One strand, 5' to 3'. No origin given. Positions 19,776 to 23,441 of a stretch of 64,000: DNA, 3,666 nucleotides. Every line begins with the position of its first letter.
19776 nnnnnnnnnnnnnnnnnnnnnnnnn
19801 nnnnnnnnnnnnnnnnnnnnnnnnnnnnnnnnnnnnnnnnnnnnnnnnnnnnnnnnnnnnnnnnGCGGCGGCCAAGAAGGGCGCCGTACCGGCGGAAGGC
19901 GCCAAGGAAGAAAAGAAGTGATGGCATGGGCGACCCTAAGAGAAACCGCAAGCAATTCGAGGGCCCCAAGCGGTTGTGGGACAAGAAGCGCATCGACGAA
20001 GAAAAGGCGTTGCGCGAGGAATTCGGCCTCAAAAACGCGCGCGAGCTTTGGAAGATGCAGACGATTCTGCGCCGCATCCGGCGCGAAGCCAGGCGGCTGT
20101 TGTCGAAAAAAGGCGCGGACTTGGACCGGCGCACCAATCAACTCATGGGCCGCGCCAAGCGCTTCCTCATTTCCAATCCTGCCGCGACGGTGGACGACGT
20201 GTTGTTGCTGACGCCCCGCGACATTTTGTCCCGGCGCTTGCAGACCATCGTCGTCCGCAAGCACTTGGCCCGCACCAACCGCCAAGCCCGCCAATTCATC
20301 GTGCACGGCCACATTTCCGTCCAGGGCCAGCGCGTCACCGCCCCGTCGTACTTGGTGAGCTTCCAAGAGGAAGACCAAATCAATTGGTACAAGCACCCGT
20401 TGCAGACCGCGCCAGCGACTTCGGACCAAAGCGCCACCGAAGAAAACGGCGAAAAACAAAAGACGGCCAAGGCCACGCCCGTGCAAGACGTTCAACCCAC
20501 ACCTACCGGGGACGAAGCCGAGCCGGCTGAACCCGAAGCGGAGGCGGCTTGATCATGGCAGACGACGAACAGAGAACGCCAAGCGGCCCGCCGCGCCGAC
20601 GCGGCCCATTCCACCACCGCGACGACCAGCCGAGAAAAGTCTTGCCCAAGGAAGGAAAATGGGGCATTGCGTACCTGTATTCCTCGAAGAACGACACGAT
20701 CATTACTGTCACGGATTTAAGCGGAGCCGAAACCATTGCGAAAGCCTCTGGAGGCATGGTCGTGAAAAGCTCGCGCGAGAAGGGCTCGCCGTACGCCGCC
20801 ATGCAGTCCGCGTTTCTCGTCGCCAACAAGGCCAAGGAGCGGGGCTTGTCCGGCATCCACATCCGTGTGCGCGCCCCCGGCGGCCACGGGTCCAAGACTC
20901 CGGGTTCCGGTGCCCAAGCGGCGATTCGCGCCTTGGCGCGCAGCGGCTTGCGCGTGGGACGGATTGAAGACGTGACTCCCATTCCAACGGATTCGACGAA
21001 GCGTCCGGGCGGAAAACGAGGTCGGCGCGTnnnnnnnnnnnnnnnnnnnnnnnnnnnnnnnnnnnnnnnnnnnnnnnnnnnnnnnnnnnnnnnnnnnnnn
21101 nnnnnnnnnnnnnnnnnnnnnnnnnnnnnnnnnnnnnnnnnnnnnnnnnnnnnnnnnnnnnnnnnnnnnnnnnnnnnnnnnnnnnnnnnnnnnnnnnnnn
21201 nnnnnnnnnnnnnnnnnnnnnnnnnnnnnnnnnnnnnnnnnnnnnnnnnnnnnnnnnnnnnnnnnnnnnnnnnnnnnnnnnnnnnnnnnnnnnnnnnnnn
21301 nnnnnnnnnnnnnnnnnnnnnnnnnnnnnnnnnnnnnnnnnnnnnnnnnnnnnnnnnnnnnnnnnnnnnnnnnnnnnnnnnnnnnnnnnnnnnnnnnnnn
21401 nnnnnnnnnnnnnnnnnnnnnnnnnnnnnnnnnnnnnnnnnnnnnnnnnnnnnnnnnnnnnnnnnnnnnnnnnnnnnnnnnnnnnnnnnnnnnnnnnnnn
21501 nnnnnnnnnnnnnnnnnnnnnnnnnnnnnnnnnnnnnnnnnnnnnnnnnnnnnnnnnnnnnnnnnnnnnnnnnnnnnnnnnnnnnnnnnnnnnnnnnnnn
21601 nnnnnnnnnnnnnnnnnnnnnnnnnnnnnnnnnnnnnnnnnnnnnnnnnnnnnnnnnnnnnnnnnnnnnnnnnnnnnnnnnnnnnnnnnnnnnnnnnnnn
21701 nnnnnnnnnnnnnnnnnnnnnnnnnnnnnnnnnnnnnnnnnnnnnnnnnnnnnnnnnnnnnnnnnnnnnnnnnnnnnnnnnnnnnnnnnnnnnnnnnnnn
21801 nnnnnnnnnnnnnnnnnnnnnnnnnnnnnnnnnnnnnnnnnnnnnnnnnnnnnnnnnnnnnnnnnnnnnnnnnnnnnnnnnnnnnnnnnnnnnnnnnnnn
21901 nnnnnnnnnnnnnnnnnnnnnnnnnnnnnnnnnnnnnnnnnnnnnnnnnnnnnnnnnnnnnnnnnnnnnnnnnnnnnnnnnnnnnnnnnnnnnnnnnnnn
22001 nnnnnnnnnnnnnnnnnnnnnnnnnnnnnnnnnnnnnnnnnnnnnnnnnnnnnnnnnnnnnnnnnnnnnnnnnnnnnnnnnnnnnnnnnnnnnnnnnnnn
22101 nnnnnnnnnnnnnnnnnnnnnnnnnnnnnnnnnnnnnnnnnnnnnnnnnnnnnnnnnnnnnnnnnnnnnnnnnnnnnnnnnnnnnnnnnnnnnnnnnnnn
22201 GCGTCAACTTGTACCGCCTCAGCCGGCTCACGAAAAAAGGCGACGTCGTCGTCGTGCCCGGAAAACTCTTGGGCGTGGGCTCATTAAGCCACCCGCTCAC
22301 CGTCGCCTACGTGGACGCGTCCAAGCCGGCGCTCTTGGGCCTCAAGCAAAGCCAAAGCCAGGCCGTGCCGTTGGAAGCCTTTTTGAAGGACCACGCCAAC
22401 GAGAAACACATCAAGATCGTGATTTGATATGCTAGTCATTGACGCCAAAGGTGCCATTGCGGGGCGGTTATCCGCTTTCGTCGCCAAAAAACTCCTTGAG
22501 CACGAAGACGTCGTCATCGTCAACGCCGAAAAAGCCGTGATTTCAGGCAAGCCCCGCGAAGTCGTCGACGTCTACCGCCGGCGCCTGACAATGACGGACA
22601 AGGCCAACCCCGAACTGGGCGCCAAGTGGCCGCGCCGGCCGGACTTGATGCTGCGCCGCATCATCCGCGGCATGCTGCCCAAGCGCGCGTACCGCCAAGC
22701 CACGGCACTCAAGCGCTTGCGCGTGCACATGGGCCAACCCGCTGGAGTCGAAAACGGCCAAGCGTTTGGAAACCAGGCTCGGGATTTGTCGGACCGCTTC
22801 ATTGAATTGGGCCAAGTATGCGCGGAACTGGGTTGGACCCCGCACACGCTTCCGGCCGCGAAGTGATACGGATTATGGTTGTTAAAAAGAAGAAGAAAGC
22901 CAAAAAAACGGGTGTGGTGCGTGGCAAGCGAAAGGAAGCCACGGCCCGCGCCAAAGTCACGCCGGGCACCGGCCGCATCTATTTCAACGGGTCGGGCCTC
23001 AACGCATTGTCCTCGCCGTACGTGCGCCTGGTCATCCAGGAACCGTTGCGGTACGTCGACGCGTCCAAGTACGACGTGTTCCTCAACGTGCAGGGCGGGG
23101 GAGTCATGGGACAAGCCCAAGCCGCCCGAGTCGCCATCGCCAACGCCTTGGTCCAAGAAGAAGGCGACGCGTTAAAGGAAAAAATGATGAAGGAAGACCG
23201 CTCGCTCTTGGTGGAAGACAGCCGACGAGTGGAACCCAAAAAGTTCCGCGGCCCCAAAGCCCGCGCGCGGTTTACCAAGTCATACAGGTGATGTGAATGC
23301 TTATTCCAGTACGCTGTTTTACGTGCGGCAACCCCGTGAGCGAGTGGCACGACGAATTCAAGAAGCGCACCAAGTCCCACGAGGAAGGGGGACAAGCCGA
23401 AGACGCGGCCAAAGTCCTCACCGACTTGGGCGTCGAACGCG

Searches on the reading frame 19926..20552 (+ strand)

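Call 21: search_protein_families(library=pfam, proteins=[window:19926-20552:+], max_evalue=0.001)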
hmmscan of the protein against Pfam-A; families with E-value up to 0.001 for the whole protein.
window:19926-20552:+ (208 aa): 2 families
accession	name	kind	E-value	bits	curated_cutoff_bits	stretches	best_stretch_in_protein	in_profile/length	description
PF01479.30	S4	-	2.5e-14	53.2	22.8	1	103-149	1-47/48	S4 domain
PF22421.1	SYY_C-terminal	-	3.5e-06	27.3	27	1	104-147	20-63/83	Tyrosine--tRNA ligase SYY-like C-terminal domain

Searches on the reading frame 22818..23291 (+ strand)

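Call 65: search_protein_families(library=pfam, proteins=[window:22818-23291:+], max_evalue=0.00001)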
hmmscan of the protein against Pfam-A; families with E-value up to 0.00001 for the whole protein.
window:22818-23291:+ (157 aa): 1 family
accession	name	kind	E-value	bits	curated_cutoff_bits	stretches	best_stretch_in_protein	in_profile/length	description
PF00380.25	Ribosomal_S9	-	9.5e-36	123.4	22.5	1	36-157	1-121/121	Ribosomal protein S9/S16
